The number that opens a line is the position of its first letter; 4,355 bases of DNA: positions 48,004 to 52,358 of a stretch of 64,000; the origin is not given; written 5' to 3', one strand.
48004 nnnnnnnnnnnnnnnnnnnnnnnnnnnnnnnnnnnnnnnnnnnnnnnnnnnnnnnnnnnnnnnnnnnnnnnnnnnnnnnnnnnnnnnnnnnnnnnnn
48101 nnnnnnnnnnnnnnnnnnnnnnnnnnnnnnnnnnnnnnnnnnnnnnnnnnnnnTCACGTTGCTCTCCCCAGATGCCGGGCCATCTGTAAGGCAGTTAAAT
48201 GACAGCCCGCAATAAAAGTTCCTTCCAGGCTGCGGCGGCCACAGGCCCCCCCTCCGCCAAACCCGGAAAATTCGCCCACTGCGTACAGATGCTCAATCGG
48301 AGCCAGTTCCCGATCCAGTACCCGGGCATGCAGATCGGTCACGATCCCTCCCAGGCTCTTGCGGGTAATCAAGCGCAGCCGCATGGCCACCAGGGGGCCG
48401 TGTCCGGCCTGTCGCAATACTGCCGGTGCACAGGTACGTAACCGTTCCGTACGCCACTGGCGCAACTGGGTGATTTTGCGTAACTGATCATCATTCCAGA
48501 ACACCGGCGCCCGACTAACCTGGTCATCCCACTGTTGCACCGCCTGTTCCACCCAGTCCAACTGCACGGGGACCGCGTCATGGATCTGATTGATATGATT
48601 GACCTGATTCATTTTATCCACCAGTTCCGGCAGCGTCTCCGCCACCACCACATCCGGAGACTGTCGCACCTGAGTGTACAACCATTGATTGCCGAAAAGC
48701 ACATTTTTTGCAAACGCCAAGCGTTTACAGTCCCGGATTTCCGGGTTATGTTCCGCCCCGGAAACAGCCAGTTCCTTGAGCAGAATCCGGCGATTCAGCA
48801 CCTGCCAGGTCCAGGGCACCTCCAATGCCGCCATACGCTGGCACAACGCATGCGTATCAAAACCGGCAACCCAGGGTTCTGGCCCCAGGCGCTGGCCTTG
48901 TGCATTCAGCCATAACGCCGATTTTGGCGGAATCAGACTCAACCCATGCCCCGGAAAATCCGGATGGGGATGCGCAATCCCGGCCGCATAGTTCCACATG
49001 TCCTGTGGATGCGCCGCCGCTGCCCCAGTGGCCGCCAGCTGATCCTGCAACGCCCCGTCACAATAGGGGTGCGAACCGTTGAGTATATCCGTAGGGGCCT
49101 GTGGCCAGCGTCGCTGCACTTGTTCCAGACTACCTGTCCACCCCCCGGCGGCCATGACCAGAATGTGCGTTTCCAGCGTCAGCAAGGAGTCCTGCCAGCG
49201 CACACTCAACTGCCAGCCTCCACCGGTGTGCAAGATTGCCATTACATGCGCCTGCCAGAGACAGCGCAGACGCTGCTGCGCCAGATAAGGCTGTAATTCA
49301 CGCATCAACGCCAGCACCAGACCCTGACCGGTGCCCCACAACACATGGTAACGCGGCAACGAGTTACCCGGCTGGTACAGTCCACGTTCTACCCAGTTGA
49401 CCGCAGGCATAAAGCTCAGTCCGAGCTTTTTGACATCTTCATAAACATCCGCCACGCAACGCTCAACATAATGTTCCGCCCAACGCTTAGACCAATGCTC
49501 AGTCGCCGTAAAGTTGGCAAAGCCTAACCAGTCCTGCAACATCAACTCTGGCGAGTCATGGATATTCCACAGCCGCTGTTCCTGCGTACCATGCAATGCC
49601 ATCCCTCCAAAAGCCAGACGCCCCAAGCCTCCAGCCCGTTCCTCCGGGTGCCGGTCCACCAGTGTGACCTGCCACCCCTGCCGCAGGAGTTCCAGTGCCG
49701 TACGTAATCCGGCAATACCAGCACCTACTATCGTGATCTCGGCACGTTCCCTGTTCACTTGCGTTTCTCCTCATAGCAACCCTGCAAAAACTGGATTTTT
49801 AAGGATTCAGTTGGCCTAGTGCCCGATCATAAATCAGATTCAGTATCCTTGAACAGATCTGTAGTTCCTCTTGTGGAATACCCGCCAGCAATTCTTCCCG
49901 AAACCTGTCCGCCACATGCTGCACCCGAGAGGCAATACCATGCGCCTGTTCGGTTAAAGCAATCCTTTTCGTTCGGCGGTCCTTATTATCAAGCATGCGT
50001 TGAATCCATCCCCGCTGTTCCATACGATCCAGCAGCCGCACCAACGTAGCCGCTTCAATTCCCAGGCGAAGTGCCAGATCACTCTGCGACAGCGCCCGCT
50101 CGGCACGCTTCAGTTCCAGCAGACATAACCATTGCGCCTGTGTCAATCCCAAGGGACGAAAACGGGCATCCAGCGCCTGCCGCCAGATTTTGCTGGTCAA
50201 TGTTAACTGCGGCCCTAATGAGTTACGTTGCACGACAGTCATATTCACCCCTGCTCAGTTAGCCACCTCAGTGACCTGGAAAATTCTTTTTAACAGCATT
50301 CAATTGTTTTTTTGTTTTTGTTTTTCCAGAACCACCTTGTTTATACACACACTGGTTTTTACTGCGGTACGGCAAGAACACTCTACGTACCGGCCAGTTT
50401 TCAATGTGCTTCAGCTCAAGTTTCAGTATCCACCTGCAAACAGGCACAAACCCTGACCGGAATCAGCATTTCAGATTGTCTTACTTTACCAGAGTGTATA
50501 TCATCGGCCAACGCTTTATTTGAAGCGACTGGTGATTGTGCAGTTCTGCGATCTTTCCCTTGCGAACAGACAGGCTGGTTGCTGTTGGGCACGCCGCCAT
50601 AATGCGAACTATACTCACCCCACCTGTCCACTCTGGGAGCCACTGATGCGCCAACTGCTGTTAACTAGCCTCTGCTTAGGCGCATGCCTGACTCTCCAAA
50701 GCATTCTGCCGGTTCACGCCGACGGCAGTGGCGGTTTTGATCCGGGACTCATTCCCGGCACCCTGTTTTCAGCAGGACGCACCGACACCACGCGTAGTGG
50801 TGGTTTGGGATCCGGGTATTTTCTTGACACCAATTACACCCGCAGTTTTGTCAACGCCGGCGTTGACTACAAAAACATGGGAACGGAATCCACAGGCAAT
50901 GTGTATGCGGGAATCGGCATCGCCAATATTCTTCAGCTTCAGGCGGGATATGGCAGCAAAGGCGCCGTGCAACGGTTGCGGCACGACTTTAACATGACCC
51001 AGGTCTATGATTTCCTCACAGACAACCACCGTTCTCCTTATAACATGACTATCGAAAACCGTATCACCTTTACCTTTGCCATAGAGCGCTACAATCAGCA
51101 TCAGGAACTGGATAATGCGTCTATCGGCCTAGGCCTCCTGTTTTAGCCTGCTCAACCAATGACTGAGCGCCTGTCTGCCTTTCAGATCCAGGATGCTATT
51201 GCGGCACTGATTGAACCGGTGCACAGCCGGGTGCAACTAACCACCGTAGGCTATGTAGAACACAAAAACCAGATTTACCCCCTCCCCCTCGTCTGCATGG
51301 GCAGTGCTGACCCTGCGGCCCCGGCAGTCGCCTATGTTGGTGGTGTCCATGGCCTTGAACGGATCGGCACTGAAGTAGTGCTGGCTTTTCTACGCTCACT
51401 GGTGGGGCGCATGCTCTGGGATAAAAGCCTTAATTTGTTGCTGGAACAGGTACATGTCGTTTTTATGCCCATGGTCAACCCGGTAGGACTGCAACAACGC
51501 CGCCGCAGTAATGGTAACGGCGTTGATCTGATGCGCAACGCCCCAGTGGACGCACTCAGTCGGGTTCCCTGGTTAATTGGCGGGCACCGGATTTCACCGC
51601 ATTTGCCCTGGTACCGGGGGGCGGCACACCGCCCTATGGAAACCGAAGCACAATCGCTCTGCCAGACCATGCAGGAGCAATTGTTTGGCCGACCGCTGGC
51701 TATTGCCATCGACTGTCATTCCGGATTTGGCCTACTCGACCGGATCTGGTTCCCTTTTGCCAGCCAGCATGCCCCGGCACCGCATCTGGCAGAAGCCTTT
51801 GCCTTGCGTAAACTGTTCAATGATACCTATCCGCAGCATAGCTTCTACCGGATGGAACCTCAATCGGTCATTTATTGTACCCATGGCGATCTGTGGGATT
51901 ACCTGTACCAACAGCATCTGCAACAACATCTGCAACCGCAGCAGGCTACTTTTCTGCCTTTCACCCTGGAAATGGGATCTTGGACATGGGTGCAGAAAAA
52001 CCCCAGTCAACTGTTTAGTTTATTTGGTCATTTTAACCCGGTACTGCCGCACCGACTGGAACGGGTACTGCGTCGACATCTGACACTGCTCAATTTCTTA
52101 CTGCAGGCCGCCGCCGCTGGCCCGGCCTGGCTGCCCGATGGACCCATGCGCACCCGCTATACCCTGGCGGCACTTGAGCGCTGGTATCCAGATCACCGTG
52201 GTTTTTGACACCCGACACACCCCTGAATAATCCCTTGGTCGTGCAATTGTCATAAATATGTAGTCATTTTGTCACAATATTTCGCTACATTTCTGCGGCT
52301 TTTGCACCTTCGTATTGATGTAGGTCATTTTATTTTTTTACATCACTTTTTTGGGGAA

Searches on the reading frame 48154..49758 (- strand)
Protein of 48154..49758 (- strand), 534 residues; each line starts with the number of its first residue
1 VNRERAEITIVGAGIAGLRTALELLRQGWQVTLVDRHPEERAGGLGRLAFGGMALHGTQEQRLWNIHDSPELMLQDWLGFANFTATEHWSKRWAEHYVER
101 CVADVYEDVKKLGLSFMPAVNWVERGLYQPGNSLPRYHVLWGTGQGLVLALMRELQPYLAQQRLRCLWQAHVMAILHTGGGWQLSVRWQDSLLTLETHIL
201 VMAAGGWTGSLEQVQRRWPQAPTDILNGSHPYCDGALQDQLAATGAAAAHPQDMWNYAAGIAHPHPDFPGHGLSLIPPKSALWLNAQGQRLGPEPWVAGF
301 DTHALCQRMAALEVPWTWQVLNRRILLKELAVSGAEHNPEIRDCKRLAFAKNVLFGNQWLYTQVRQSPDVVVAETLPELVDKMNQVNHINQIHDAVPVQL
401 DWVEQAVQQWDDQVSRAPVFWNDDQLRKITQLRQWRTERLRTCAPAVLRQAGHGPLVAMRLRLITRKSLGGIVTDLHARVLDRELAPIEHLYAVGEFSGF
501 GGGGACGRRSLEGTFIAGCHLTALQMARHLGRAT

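Call 29: search_protein_families(library=pfam, proteins=[window:48154-49758:-], max_evalue=0.001)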
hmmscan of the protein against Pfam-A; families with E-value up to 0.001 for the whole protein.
window:48154-49758:- (534 aa): 6 families
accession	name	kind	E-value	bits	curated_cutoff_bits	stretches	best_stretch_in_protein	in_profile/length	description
PF00890.30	FAD_binding_2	-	2.8e-31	109.6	20.4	1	9-505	3-403/414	FAD binding domain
PF01266.30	DAO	-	1.2e-10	41.9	27.9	1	8-214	2-217/353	FAD dependent oxidoreductase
PF01494.25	FAD_binding_3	-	1e-05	25.4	22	1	6-40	2-36/349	FAD binding domain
PF13450.12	NAD_binding_8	-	6.5e-05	23.6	21.9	1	10-39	1-30/68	NAD(P)-binding Rossmann-like domain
PF13454.12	NAD_binding_9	-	0.00046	20.6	21.8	0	10-109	2-110/155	FAD-NAD(P)-binding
PF07992.20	Pyr_redox_2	-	0.00076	19.4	26.1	0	8-39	3-31/291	Pyridine nucleotide-disulphide oxidoreductase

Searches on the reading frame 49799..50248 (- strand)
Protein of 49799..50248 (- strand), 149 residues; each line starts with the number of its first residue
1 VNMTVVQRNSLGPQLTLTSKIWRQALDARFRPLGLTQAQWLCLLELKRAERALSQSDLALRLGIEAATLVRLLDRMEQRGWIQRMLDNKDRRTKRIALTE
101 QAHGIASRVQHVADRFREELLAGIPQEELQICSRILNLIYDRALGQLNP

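Call 29: search_protein_families(library=pfam, proteins=[window:49799-50248:-], max_evalue=0.001)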
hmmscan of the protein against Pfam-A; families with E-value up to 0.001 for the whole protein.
window:49799-50248:- (149 aa): 8 families
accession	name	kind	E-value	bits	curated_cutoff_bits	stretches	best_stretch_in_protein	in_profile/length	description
PF01047.28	MarR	-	5.9e-15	55.3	24.6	1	35-93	1-58/59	MarR family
PF12802.13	MarR_2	-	4.1e-14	52.9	27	1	33-92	1-60/61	MarR family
PF13463.12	HTH_27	-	2.1e-10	41.1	22.2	1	35-101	1-67/68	Winged helix DNA-binding domain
PF13545.12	HTH_Crp_2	-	1e-05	25.8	27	1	38-84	4-55/70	Crp-like helix-turn-helix domain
PF09339.16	HTH_IclR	-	1.6e-05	25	22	1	46-84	12-50/52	IclR helix-turn-helix domain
PF25213.1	HVO_A0261_N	-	3.2e-05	24.2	35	1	49-87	21-58/86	HVO_A0261 N-terminal domain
PF13412.12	HTH_24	-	0.00023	21.1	21.9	1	44-83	10-48/48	Winged helix-turn-helix DNA-binding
PF22381.2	Staph_reg_Sar_Rot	-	0.00063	20.2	27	1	33-104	10-80/85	Transcriptional regulator SarA/Rot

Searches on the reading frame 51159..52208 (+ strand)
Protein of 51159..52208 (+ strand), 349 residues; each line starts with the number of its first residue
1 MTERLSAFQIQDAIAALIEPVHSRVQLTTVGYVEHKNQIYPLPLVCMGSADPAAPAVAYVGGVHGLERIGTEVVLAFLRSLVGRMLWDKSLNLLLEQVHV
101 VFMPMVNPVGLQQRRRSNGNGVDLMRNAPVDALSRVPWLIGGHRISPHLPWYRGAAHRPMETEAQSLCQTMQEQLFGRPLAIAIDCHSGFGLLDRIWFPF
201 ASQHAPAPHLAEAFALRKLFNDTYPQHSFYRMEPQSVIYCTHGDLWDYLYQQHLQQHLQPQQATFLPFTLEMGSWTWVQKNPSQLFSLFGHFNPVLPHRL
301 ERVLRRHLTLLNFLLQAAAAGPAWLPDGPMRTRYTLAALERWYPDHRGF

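Call 30: search_protein_families(library=pfam, proteins=[window:51159-52208:+], max_evalue=0.001)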
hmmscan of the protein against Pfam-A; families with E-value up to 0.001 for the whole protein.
window:51159-52208:+ (349 aa): 2 families
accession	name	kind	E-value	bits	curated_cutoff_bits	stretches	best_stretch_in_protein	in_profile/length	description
PF00246.29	Peptidase_M14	-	7.7e-18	65.5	21.6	1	22-268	13-257/286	Zinc carboxypeptidase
PF10994.13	DUF2817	-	3.8e-06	27.1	23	1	56-127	53-117/341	Protein of unknown function (DUF2817)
